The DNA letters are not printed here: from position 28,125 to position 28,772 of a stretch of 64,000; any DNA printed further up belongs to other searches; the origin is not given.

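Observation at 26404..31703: Two convergent giant secreted propeller proteins share a Pro/Thr linker + C-terminal Ig-like module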

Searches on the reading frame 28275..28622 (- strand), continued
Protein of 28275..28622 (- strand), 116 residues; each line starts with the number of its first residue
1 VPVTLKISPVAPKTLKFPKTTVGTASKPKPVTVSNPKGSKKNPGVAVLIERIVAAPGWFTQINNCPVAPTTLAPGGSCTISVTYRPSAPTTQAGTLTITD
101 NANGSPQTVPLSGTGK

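Call 35: fold_search(model_id=the predicted structure, library=pdb)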
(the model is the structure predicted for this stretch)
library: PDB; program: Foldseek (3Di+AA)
matches with E <= 10: 1985; with E <= 0.001: 23
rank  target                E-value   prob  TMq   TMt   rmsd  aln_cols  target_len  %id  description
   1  7sqc_2A               6.1e-05  1.00  0.70  0.12   2.5       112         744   22  Ciliary C1 central pair apparatus isolated from Chlamydomonas reinhardtii (released 2022-04-13)
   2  7sqc_2B               7.2e-05  1.00  0.70  0.12   2.7       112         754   22  Ciliary C1 central pair apparatus isolated from Chlamydomonas reinhardtii (released 2022-04-13)
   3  7ptb                  9.4e-05  1.00  0.72  0.28   3.1       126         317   17  Crystal structure of the SPD-2 domain of human CEP192 (released 2022-04-06)
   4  9ijj_C                1.1e-04  1.00  0.70  0.09   2.9       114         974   20  In situ structure of the central apparatus in mouse sperm axoneme. (released 2025-06-04)
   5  9ijj_E                1.3e-04  1.00  0.70  0.18   2.9       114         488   20  In situ structure of the central apparatus in mouse sperm axoneme. (released 2025-06-04)
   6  7sqc_M1               1.3e-04  1.00  0.69  0.16   3.0       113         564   17  Ciliary C1 central pair apparatus isolated from Chlamydomonas reinhardtii (released 2022-04-13)
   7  7sqc_T0               1.4e-04  1.00  0.70  0.16   3.2       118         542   19  Ciliary C1 central pair apparatus isolated from Chlamydomonas reinhardtii (released 2022-04-13)
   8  2e6j_MODEL_1_A        1.4e-04  1.00  0.68  0.70   2.9       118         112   14  Solution structure of the C-terminal PapD-like domain from human HYDIN protein (released 2007-07-03)
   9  9ijj_L                1.6e-04  1.00  0.69  0.37   2.9       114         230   14  In situ structure of the central apparatus in mouse sperm axoneme. (released 2025-06-04)
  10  7n6g_3J               2.4e-04  1.00  0.69  0.24   3.0       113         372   17  C1 of central pair (released 2022-05-18)
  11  9ijj_O                2.8e-04  1.00  0.68  0.07   3.0       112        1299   13  In situ structure of the central apparatus in mouse sperm axoneme. (released 2025-06-04)
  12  7sqc_T1               3.1e-04  1.00  0.70  0.16   3.0       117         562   20  Ciliary C1 central pair apparatus isolated from Chlamydomonas reinhardtii (released 2022-04-13)
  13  6bqm                  3.1e-04  1.00  0.57  0.17   3.7       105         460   12  Secreted serine protease VesC from Vibrio cholerae (released 2018-11-28)
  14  6fvi                  3.4e-04  1.00  0.62  0.51   7.3       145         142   14  ASH / PapD-like domain of human CEP192 (PapD-like domain 7) (released 2019-03-20)
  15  7n6g_3K               3.8e-04  1.00  0.67  0.24   3.0       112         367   17  C1 of central pair (released 2022-05-18)
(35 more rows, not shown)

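Call 47: search_protein_representatives(alignment_id=A3)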
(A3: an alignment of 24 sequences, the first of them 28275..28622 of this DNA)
Query: 24 sequences, 109 profile positions. Proteins with E-value up to 0.001 (for the whole library): 40759; up to 1e-10: 19986; up to 1e-30: 5362. The best 150 are listed.
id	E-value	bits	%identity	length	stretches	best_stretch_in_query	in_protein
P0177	0.0e+00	1729.3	-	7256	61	7-108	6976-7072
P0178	0.0e+00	1500.4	-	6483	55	7-108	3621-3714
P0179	0.0e+00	1043.9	-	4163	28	5-108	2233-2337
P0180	0.0e+00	1042.2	-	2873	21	7-108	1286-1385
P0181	0.0e+00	1031.6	-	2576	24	7-108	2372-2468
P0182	5.7e-290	956.4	-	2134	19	3-109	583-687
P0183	1.0e-268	888.0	-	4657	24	7-108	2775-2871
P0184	6.3e-268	885.5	-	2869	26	3-109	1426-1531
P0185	2.0e-264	874.3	-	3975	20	6-108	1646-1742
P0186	1.6e-258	855.2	-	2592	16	8-108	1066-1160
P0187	2.9e-254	841.5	-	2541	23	4-108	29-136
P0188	1.4e-250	829.7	-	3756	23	5-108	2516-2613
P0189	1.4e-249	826.4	-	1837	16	8-108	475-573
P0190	8.9e-249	823.9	-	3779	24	6-108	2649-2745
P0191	7.8e-242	801.5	-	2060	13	5-108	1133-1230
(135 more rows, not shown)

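Call 59: search_protein_families(library=ncbifam, proteins=[L004:4576-6333:+, L007:5044-6330:+, L018:5068-6312:+, L047:4021-6330:+, L035:3841-6339:+, L061:3436-6342:+, L062:2418-4370:+, L065:4681-6345:+, L027:4318-6345:+, L043:1882-6315:+], max_evalue=0.0001)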
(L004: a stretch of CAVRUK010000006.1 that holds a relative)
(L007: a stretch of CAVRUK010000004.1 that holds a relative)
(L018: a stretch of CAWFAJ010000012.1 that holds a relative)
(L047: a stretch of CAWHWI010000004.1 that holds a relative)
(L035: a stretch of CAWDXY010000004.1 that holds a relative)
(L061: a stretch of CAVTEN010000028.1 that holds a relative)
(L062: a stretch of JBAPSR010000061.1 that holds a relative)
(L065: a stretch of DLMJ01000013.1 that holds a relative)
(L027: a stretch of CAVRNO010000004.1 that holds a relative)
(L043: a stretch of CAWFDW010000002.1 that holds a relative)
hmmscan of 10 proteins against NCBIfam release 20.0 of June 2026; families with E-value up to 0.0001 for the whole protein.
L004:4576-6333:+ (585 aa): 2 families
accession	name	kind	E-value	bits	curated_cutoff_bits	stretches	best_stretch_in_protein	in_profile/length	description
NF012200.0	choice_anch_D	domain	5.5e-13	49.4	45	1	474-573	12-107/108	choice-of-anchor D domain-containing protein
NF041518.1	choice_anch_Q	domain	9.3e-11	41.8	25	1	367-430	6-57/58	choice-of-anchor Q domain-containing protein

L007:5044-6330:+ (428 aa): 1 family
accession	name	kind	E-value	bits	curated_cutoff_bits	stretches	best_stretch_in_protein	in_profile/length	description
NF012200.0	choice_anch_D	domain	5.5e-17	62.3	45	1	323-416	16-107/108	choice-of-anchor D domain-containing protein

L018:5068-6312:+ (414 aa): 2 families
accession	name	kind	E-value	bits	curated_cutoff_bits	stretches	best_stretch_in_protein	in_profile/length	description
NF012200.0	choice_anch_D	domain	1.1e-12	48.5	45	1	307-402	14-107/108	choice-of-anchor D domain-containing protein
NF033845.1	MSCRAMM_ClfB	exception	6.7e-05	21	999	1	123-246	610-792/871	MSCRAMM family adhesin clumping factor ClfB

L047:4021-6330:+ (769 aa): 1 family
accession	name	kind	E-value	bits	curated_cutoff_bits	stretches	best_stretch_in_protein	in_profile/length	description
NF012200.0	choice_anch_D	domain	5e-12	46.3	45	1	664-757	16-107/108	choice-of-anchor D domain-containing protein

L035:3841-6339:+ (832 aa): 3 families
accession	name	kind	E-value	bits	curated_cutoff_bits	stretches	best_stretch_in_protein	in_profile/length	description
NF012200.0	choice_anch_D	domain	4.2e-27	94.8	45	3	725-817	17-107/108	choice-of-anchor D domain-containing protein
NF041518.1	choice_anch_Q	domain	9.5e-16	57.8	25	1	337-390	7-57/58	choice-of-anchor Q domain-containing protein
TIGR04212.1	GlyGly_RbtA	equivalog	2.9e-08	32.5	295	1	45-248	16-218/605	rhombotarget A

L061:3436-6342:+ (968 aa): 1 family
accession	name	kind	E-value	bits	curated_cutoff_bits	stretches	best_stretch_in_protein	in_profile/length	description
NF012200.0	choice_anch_D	domain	8.2e-12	45.6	45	1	860-952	17-106/108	choice-of-anchor D domain-containing protein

L062:2418-4370:+ (650 aa): 2 families
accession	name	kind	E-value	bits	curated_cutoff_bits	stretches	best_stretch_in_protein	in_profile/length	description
TIGR03803.2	Gloeo_Verruco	domain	2.7e-73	241.5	44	7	384-423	1-39/50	choice-of-anchor tandem repeat GloVer-containing protein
NF012200.0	choice_anch_D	domain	1e-12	48.5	45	1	543-634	16-105/108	choice-of-anchor D domain-containing protein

L065:4681-6345:+ (554 aa): 6 families
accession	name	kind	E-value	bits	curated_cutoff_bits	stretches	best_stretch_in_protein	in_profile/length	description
NF000157.1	fusid_est_FusH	equivalog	9.6e-20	70.7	999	2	61-294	264-497/520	fusidic acid esterase FusH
NF012200.0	choice_anch_D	domain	6.1e-14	52.4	45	1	444-537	16-106/108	choice-of-anchor D domain-containing protein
NF047539.1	XAC2610_fam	domain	6.1e-14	52.3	35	0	277-296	2-21/89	XAC2610-related protein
NF040734.1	CC-COOH_SaoC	equivalog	1.4e-09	37.8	80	0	271-297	45-71/148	Cys-Cys-COOH (seleno)protein SaoC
NF033751.1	pallilysin_like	subfamily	2.1e-06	26.8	150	0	112-184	12-89/385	pallilysin-related adhesin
NF052323.1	T9SSA_dep_M6i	equivalog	4.2e-06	25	600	0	114-187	789-858/1043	T9SS-dependent M6-like inactivated metalloprotease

L027:4318-6345:+ (675 aa): 1 family
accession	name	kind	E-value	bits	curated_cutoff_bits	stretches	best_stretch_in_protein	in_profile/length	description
NF012200.0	choice_anch_D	domain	1.9e-12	47.7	45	1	565-658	16-106/108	choice-of-anchor D domain-containing protein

L043:1882-6315:+ (1477 aa): 2 families
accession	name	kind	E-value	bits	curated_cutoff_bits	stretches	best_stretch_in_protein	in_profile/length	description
NF012200.0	choice_anch_D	domain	2.1e-26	92.5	45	3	1370-1464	15-106/108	choice-of-anchor D domain-containing protein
NF045728.1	glycosyl_F510_1955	equivalog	2.9e-09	36.6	175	1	707-864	74-226/246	F510_1955 family glycosylhydrolase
